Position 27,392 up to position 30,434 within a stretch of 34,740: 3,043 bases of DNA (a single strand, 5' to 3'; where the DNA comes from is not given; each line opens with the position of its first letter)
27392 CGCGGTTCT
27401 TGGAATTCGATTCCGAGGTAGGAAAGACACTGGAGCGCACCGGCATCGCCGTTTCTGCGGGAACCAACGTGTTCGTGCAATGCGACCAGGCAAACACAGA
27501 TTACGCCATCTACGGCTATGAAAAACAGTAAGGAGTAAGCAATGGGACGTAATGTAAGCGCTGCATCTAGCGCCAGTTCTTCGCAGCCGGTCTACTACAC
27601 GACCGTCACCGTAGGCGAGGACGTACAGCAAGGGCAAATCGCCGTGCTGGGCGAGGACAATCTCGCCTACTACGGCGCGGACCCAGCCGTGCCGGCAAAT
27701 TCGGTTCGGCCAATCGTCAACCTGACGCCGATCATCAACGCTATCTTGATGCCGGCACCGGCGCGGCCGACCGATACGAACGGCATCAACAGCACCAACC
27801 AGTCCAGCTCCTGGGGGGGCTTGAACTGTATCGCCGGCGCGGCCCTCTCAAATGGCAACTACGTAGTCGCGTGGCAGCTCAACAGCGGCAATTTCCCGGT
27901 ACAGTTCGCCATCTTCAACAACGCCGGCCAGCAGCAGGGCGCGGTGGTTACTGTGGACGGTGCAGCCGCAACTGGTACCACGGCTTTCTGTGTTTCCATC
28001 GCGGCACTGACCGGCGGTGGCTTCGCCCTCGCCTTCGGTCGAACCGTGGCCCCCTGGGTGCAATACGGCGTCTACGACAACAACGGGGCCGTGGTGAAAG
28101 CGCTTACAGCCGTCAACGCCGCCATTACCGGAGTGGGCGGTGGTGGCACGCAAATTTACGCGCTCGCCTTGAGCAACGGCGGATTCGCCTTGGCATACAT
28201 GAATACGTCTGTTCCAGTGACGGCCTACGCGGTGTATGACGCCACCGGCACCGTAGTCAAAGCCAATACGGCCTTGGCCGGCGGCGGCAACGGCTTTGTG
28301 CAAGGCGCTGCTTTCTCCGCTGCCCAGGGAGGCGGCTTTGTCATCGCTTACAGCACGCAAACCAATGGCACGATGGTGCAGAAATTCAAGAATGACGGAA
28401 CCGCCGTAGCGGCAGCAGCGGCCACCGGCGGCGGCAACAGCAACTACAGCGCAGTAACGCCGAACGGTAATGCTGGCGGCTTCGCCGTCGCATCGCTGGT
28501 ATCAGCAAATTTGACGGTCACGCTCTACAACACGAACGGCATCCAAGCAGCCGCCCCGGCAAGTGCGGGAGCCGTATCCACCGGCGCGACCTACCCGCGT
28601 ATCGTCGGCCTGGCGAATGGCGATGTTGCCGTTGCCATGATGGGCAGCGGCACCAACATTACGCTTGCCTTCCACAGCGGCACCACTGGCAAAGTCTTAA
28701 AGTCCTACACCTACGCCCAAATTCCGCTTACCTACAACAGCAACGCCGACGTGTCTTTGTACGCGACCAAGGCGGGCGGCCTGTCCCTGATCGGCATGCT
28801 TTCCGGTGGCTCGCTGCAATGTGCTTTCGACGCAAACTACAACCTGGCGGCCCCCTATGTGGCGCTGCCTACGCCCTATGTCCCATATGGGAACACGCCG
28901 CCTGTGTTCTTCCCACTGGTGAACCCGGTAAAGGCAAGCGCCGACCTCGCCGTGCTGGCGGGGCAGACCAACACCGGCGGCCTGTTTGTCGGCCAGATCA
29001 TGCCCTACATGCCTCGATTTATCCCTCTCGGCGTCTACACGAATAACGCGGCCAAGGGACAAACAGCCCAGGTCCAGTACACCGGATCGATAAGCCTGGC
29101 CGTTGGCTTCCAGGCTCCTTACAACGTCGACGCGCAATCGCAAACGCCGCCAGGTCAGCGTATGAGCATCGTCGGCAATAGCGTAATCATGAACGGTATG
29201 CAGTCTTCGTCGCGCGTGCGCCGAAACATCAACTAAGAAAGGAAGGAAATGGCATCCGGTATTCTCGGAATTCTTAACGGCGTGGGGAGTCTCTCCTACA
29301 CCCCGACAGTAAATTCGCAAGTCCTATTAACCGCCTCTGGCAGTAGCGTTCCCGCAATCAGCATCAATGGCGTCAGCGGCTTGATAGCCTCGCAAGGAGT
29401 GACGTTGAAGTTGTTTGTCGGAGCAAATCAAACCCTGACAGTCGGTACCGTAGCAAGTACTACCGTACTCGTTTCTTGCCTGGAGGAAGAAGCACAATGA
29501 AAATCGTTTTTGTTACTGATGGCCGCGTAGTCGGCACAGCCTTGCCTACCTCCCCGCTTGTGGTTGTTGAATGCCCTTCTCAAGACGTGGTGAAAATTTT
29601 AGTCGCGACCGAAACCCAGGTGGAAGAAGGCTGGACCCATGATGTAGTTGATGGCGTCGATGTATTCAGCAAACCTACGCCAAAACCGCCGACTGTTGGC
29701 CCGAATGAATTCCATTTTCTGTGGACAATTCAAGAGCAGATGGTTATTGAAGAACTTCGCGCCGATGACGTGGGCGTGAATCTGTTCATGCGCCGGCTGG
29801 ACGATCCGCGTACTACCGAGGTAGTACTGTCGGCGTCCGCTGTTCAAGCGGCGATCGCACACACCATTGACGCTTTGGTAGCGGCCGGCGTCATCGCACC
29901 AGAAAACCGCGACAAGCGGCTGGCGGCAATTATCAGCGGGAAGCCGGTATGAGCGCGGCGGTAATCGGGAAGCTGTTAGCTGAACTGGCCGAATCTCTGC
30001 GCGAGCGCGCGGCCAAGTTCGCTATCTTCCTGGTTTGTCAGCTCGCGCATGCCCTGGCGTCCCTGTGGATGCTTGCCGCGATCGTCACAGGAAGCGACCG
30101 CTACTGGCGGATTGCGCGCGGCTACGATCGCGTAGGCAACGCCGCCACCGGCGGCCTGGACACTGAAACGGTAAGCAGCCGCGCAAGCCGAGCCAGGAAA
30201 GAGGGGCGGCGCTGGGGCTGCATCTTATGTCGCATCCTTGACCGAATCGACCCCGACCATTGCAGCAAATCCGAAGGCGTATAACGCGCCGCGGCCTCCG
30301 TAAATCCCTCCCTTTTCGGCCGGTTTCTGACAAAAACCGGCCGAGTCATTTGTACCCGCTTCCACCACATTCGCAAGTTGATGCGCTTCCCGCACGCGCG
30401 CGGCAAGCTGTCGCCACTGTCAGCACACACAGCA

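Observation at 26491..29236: Non-canonical split tail fibre: 233-aa gpH-type anchor, 107-aa adaptor, and a 564-aa protein with seven propeller-like repeats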

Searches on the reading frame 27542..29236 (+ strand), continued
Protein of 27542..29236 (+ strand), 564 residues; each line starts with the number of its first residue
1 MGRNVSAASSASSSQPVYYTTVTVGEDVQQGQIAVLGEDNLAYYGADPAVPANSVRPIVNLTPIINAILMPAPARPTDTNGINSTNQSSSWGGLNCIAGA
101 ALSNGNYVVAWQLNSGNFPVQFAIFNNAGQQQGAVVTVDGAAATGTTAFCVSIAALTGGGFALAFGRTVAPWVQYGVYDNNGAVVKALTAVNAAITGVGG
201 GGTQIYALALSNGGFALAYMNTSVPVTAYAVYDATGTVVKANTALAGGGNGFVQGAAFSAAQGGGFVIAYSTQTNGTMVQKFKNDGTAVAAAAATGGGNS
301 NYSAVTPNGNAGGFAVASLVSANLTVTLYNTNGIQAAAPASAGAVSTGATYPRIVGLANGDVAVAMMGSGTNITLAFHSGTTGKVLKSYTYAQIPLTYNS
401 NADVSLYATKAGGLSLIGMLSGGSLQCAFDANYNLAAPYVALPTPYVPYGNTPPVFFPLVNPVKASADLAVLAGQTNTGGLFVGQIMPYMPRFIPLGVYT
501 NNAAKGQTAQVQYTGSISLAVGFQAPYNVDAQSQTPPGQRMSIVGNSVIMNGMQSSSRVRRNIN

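Call 42: find_related_loci(query=A1, collection=genome_contigs, flank=6000)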
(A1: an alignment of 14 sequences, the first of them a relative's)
Query A1 (564 aa) in genome_contigs; peptide patterns used: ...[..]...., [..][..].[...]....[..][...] (x = any residue, [..] = any of these).
484 stretches matched a pattern; 66 encode a relative of the query (tblastn E <= 1e-3); 66 distinct loci.
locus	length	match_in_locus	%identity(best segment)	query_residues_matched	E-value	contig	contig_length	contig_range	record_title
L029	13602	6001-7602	50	25-564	1e-138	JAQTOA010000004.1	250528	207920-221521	MAG: Sterolibacterium sp. isolate STA_77 NODE_89_length_250528_cov_8.952269_Sandtown_A, whole genome shotgun sequence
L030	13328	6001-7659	30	16-564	2e-31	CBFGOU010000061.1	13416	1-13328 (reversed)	MAG TPA_asm: uncultured Oxalobacteraceae bacterium isolate ERR5385027_metabat2_13 genome assembly, contig: ERZ27258673.4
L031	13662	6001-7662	29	16-564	2e-26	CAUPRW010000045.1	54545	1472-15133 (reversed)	MAG: uncultured Duganella sp. isolate m17-metabat.1 genome assembly, contig: m17-c83, whole genome shotgun sequence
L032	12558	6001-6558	35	100-271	7e-10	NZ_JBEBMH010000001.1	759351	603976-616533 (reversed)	Mesorhizobium yinganensis strain CN2-181 contig1, whole genome shotgun sequence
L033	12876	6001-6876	27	101-372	1e-9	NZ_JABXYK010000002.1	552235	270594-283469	Mycoplana rhizolycopersici strain DBTS2 ZB100001, whole genome shotgun sequence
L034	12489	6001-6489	36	102-271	1e-9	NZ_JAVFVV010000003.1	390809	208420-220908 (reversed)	Mesorhizobium sp. LHD-90 LHD.90_ctg03, whole genome shotgun sequence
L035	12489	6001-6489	36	102-271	1e-9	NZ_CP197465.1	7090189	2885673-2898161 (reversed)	Mesorhizobium sp. ASY16-5R chromosome, complete genome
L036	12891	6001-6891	28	100-373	6e-9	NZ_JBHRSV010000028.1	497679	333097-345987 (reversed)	Hyphobacterium vulgare strain KCTC 52487 velvet_auto_105_28, whole genome shotgun sequence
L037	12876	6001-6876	28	101-372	6e-9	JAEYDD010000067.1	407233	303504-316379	MAG: Proteobacteria bacterium isolate OH_HFB_146 k127_641965, whole genome shotgun sequence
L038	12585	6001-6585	28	102-293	9e-9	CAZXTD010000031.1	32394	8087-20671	MAG TPA_asm: uncultured Glaciecola sp. isolate SRP268394_co2_231 genome assembly, contig: NODE_1855_length_32394_cov_5.3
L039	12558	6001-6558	35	100-271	2e-8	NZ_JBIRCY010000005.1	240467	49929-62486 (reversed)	Mesorhizobium sp. IMUNJ23232 Scaffold4_1, whole genome shotgun sequence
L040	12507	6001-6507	32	100-289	5e-8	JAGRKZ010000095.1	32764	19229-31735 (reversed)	MAG: Bauldia sp. isolate HKST-UBA52 2012-05-30_1_(paired)_contig_17972, whole genome shotgun sequence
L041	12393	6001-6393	29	99-233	2e-7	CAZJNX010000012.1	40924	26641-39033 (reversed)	MAG TPA_asm: uncultured Hyphomicrobiales bacterium isolate SRP141376_co5_361 genome assembly, contig: NODE_2137_length_4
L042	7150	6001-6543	31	102-286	2e-7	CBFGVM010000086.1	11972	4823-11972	MAG TPA_asm: uncultured Alphaproteobacteria bacterium isolate SRR28857630_binner23_Refined_15 genome assembly, contig: E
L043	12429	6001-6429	30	100-239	2e-7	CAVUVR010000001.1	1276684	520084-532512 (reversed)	MAG: uncultured Alphaproteobacteria bacterium isolate MFD05537.bin.1.20 genome assembly, contig: contig_269, whole genom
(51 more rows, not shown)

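Call 67: find_related_loci(query=A6, collection=viral_contigs, flank=5000)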
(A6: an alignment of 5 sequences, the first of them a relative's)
Query A6 (110 aa) in viral_contigs; peptide patterns used: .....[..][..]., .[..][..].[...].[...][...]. (x = any residue, [..] = any of these).
58 stretches matched a pattern; 4 encode a relative of the query (tblastn E <= 1e-3); 4 distinct loci.
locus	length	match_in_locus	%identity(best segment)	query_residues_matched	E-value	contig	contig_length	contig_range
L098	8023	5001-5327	72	1-109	2e-50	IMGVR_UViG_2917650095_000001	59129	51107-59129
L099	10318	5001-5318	64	1-108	1e-41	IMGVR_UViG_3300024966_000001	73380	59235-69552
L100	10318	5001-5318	64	1-108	1e-41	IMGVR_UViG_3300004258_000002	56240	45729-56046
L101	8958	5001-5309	67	3-107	8e-41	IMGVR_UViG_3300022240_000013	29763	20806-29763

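Call 78: search_protein_families(library=ncbifam, proteins=[window:27542-29233:+, P0107, P0058, P0115], max_evalue=0.01)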
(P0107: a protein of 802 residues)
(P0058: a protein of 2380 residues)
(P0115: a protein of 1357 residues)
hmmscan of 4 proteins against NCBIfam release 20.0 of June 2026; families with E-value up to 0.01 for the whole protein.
window:27542-29233:+ (564 aa): 0 families

P0107 (802 aa): 0 families

P0058 (2380 aa): 9 families
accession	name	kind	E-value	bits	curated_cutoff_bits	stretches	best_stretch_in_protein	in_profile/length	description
NF033943.0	RTX_toxin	subfamily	8.5e-37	126.8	1000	6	2266-2335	691-795/930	RTX family hemolysin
NF046115.1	Ca_rpt_SMc04171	equivalog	9.6e-33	114.1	625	5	2252-2334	415-493/574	SMc04171 family calcium-binding repeat protein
NF051884.1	ProteaseSapA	equivalog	9.5e-31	107.1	1200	5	487-582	326-419/644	protease SapA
NF035945.1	Zn_serralysin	subfamily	1.3e-24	87.2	500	5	1129-1190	318-379/462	serralysin family metalloprotease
NF052454.1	BtaGlycanEglC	equivalog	3.9e-23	82.1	700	5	1129-1182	90-143/459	endo-1,3-1,4-beta-glycanase EglC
NF050046.1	PueAB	exception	2.3e-18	66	670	5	2281-2334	368-421/616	polyurethane esterase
NF053766.1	ZapA_metallo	exception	6.8e-17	61.6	940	4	2278-2341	335-398/483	ZapA family metalloprotease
NF033203.1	entero_EhxA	exception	3.6e-14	51.9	2000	4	2254-2333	759-834/997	enterohemolysin EhxA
NF040999.1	pilin_ComGC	equivalog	1.1e-06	28.7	75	0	293-325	47-79/84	competence type IV pilus major pilin ComGC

P0115 (1357 aa): 5 families
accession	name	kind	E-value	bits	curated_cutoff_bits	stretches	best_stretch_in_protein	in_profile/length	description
NF052454.1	BtaGlycanEglC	equivalog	4.9e-18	65.3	700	1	1255-1355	112-208/459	endo-1,3-1,4-beta-glycanase EglC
NF033943.0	RTX_toxin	subfamily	1.2e-14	53.5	1000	2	1253-1317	770-831/930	RTX family hemolysin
NF035945.1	Zn_serralysin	subfamily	1.8e-14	53.8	500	3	1252-1357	337-448/462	serralysin family metalloprotease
NF050046.1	PueAB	exception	1.7e-13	49.9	670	2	1254-1357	516-615/616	polyurethane esterase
NF053835.1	PDIAV_lipo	equivalog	7.6e-05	22.3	90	0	4-33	83-112/458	PDIAV motif-containing lipoprotein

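Call 82: find_encoding_contigs(protein=P0003, flank=5000, max_places=1)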
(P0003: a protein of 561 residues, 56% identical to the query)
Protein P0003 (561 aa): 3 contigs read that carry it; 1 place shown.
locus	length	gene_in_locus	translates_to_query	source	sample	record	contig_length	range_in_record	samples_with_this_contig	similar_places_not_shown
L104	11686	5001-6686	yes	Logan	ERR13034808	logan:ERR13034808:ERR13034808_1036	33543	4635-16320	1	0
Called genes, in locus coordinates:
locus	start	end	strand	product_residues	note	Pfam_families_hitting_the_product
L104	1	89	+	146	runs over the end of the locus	PF06891:P2_Phage_GpR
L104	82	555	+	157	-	PF05069:Phage_tail_S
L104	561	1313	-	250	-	PF01555:N6_N4_Mtase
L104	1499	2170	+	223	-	PF04717:Phage_base_V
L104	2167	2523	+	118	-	PF04965:GPW_gp25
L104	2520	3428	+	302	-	PF26776:Baseplate_J_N, PF26078:Baseplate_J_M, PF26079:Baseplate_J_C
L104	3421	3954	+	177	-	PF09684:Tail_P2_I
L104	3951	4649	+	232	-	PF12571:Phage_tail_fib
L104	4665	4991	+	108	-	-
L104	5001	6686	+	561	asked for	-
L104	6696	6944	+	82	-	-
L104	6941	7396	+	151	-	-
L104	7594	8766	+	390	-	PF22671:Gp18_domIII_N, PF04984:Phage_sheath_1, PF17482:Phage_sheath_1C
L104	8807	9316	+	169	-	PF04985:Phage_tube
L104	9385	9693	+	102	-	PF10109:Phage_TAC_7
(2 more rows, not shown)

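Call 83: find_encoding_contigs(protein=P0006, flank=5000, max_places=1)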
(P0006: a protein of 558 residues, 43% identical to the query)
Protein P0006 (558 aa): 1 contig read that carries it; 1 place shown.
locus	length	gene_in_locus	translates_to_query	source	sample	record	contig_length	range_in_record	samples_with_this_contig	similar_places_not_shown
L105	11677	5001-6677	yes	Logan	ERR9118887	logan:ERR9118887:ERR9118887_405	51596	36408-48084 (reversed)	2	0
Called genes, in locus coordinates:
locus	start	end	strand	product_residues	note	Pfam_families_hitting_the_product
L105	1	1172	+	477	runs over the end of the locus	-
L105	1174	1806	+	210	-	-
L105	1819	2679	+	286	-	-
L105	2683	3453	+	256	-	-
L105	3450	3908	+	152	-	-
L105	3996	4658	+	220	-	-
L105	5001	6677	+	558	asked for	-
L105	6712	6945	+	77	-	-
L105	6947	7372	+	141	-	-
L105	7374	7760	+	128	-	-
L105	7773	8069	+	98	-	-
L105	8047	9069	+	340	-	-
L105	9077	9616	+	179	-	-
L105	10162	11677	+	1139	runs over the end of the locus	PF18823:InPase, PF18788:DarA_N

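Call 84: find_encoding_contigs(protein=P0011, flank=5000, max_places=1)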
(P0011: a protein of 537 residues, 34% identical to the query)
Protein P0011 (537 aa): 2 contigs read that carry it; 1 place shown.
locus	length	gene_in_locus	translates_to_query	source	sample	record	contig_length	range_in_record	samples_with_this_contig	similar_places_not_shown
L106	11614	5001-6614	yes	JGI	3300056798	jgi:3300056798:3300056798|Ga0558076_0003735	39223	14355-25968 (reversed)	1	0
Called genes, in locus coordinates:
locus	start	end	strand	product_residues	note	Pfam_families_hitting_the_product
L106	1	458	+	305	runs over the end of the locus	PF26776:Baseplate_J_N, PF26078:Baseplate_J_M (weak)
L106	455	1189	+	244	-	PF09684:Tail_P2_I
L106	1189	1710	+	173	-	-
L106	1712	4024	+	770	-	-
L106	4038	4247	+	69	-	-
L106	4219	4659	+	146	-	-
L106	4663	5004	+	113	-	-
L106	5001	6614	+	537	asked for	-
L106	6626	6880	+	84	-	-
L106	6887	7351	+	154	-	-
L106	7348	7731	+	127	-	-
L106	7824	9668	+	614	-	-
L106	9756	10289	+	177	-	PF04985:Phage_tube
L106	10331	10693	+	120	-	-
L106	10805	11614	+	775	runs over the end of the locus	-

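Call 85: find_encoding_contigs(protein=P0013, flank=5000, max_places=1)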
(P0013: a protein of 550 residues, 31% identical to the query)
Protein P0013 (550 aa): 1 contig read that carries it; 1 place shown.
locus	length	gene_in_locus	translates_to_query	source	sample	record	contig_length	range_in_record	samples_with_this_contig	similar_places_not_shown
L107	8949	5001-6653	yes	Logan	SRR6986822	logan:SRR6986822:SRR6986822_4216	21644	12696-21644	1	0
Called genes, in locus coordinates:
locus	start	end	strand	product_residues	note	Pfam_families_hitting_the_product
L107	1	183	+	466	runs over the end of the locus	PF07157:DNA_circ_N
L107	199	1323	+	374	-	PF21683:GpP-like_1st, PF22255:Gp44-like_2nd, PF22630:NMB1110_3rd, PF22174:NMB1110-like_C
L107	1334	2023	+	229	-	PF06890:Phage_Mu_Gp45, PF18946:Apex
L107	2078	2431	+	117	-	PF07409:GP46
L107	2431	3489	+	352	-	PF04865:Baseplate_J, PF26078:Baseplate_J_M, PF26079:Baseplate_J_C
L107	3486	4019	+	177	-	PF10076:Phage_Mu_Gp48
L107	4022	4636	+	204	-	-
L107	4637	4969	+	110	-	-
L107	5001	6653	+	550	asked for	-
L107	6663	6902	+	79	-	-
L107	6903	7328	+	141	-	-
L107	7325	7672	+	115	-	-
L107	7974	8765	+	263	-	PF02086:MethyltransfD12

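Call 87: search_solved_structures(query=A1, max_evalue=10)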
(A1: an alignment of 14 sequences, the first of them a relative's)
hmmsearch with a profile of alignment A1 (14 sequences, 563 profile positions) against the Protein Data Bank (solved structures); distinct sequences matched with E-value up to 10: 3.
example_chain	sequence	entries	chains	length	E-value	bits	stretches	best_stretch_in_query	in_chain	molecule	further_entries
7qep_RA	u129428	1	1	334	0.069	14.8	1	375-456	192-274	Guanine nucleotide binding protein beta subunit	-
6d69_A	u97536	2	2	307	0.12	13.9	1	229-371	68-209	NHL Repeat Region of D. melanogaster Thin | Thin, isoform D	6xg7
9mav_L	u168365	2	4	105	1.5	10.4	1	129-179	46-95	J9 Light chain variable region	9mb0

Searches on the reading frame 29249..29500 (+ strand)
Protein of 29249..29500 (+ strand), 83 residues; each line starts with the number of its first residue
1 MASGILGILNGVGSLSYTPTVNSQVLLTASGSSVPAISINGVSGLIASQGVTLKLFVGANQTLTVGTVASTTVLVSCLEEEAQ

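Call 3: search_protein_families(library=pfam, proteins=[window:29249-29500:+], max_evalue=1)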
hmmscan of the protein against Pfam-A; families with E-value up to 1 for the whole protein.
window:29249-29500:+ (83 aa): 0 families

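Call 4: search_protein_families(library=phrogs, proteins=[window:29249-29500:+], max_evalue=0.1)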
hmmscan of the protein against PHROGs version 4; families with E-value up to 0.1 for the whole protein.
window:29249-29500:+ (83 aa): 0 families

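Call 78: search_protein_families(library=ncbifam, proteins=[window:29249-29497:+], max_evalue=0.01)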
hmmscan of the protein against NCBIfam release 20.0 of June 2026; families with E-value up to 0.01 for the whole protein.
window:29249-29497:+ (83 aa): 0 families

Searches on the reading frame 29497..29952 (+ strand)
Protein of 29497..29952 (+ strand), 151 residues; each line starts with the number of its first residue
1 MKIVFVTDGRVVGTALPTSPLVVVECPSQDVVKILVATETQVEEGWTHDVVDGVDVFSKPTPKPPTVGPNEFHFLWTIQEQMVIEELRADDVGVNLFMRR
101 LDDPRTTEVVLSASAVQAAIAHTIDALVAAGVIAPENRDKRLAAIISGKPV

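Call 3: search_protein_families(library=pfam, proteins=[window:29497-29952:+], max_evalue=1)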
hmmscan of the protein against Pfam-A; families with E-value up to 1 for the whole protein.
window:29497-29952:+ (151 aa): 0 families

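Call 4: search_protein_families(library=phrogs, proteins=[window:29497-29952:+], max_evalue=0.1)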
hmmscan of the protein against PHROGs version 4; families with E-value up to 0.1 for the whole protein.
window:29497-29952:+ (151 aa): 0 families

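Call 30: find_homologous_proteins(query=window:29497-29949:+, max_evalue=0.001)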
Query window:29497-29949:+ (151 aa): 26 proteins with E <= 0.001 among 370 candidates.
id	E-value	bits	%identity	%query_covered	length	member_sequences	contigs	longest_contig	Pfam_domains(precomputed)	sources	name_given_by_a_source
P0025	1.4e-91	322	100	100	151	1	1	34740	-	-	-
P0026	7.9e-42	161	54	99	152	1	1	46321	-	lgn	-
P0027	7.0e-39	151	53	99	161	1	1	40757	-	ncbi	ncbi:MAG: hypothetical protein ABW202_03745 [Duganella sp.]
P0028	6.0e-37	145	52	98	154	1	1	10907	-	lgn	-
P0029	8.5e-37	145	53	99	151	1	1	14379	-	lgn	-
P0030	1.8e-34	137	49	93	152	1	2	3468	-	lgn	-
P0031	1.9e-33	134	59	71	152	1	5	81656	-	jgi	jgi:hypothetical protein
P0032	2.0e-33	134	50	88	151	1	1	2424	-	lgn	-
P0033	2.4e-33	133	48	98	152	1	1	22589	-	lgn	-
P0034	3.9e-33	133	52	98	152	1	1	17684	-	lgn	-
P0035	2.1e-32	130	47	97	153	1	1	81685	-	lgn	-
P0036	2.3e-32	130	52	87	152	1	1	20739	-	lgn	-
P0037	1.5e-30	124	48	99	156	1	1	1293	-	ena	-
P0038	6.5e-30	122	63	65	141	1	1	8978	-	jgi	jgi:hypothetical protein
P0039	1.2e-29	121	53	80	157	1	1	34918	-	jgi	jgi:hypothetical protein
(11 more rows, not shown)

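Call 34: search_protein_families(library=pfam, alignment_id=A3, max_evalue=1)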
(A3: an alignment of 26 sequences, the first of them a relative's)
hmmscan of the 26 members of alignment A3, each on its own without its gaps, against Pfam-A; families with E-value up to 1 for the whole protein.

A. member 1, P0025 (151 aa): 0 families

B. families by the number of members that match (of 26 scanned): 5 families
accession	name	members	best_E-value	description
PF17932.6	TetR_C_24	2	0.042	Tetracyclin repressor-like, C-terminal domain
PF10925.13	DUF2680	2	0.071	Protein of unknown function (DUF2680)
PF06152.16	Phage_min_cap2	1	0.03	Phage minor capsid protein 2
PF05053.19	Menin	1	0.082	Menin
PF08341.16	TED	1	0.25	Thioester domain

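Call 60: search_protein_families(library=phrogs, alignment_id=A3, max_evalue=0.01)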
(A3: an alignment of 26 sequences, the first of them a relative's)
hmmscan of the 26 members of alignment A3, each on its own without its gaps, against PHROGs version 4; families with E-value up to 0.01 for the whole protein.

A. member 1, P0025 (151 aa): 0 families

B. families by the number of members that match (of 26 scanned): 2 families
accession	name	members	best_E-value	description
phrog_14370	-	1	0.0025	-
phrog_25252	-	1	0.0095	-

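Call 64: search_solved_structures(query=A3, max_evalue=10)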
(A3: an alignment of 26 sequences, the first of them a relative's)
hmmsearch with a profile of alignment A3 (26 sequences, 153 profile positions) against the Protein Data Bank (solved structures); distinct sequences matched with E-value up to 10: 4.
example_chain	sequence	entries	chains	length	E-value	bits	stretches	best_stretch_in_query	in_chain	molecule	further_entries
1w8j_A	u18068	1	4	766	1.4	12.1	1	39-91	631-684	MYOSIN VA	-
7plt_A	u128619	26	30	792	1.5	12.1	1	39-91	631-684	Unconventional myosin-Va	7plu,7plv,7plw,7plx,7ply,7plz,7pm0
1oe9_A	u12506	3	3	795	1.5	12.1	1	39-91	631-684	MYOSIN VA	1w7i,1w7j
8rbf_A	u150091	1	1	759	1.8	11.8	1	44-91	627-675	Unconventional myosin-Va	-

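Call 78: search_protein_families(library=ncbifam, proteins=[window:29497-29949:+], max_evalue=0.01)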
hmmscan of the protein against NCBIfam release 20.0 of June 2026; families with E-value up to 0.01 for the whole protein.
window:29497-29949:+ (151 aa): 0 families

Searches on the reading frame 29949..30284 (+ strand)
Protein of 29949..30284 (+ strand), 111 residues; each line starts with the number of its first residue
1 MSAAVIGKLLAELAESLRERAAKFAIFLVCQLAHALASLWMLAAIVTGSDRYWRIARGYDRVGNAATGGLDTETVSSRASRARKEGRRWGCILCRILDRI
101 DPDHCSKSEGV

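Call 3: search_protein_families(library=pfam, proteins=[window:29949-30284:+], max_evalue=1)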
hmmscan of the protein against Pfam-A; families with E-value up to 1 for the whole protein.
window:29949-30284:+ (111 aa): 0 families

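Call 4: search_protein_families(library=phrogs, proteins=[window:29949-30284:+], max_evalue=0.1)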
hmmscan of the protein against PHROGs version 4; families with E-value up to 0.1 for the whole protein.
window:29949-30284:+ (111 aa): 2 families
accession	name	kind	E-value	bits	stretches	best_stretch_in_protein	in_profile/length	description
phrog_34710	-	unknown function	2.1e-27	96.6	1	13-108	5-102/132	-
phrog_3342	-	unknown function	1.7e-07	32.1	1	51-108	10-70/90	-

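Call 78: search_protein_families(library=ncbifam, proteins=[window:29949-30281:+], max_evalue=0.01)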
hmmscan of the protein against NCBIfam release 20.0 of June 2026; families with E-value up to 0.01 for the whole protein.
window:29949-30281:+ (111 aa): 0 families
